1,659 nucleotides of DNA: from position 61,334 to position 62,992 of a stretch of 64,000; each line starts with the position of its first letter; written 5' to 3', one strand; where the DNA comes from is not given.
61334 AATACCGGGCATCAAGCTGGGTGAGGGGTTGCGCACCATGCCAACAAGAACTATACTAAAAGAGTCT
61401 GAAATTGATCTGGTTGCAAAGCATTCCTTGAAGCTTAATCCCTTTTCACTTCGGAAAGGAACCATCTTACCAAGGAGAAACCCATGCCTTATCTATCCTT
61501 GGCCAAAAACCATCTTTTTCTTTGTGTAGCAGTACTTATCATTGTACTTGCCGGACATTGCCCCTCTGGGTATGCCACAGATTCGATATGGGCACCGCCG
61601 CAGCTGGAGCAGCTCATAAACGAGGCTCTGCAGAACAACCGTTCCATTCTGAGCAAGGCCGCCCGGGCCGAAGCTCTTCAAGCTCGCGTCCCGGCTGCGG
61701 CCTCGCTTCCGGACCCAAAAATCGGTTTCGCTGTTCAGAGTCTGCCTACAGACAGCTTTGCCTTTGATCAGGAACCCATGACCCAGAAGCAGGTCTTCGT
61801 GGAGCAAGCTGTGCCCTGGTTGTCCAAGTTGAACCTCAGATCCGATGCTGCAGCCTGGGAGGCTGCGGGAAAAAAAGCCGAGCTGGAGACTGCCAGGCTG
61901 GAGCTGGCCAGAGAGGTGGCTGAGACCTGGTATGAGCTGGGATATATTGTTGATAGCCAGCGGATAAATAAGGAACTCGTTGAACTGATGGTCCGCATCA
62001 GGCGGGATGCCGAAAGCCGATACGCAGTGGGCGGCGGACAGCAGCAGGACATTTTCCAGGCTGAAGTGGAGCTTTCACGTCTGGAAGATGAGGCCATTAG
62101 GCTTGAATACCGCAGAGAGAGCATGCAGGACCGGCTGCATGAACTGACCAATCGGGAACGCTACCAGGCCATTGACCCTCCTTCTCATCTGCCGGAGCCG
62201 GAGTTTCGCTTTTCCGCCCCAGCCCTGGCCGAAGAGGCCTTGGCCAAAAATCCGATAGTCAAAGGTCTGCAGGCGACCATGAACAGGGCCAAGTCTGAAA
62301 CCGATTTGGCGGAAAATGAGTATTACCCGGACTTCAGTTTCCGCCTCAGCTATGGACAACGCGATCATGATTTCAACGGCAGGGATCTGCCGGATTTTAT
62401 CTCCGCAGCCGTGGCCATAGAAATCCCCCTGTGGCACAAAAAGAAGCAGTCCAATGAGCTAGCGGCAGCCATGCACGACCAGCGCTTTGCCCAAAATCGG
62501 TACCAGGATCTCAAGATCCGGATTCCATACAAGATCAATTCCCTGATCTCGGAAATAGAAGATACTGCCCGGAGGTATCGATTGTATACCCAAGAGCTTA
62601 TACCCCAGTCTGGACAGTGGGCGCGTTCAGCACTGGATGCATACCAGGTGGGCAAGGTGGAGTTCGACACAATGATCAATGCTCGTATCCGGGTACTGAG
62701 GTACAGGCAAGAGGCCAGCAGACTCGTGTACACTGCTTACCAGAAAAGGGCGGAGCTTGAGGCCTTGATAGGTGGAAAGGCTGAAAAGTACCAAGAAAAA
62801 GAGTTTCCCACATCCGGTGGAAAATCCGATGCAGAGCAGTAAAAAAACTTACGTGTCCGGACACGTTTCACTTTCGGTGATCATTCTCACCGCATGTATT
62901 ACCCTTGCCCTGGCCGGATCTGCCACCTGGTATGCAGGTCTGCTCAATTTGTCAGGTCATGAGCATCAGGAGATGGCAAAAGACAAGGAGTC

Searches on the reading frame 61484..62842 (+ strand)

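Call 53: search_protein_families(library=ncbifam, proteins=[window:61484-62842:+], max_evalue=1e-10)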
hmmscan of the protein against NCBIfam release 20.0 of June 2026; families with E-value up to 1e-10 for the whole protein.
window:61484-62842:+ (452 aa): 3 families
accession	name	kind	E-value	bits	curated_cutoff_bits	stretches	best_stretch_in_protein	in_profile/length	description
TIGR01844.1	type_I_sec_TolC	subfamily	9.5e-19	67.7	225.15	1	40-428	4-396/414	TolC family outer membrane protein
TIGR01845.1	outer_NodT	subfamily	1e-14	54.2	210.05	1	37-431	55-459/460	efflux transporter outer membrane subunit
NF047721.1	ToxDrgExpTdeA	equivalog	4.3e-11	42.4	550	1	36-318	54-341/455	toxin/drug exporter TdeA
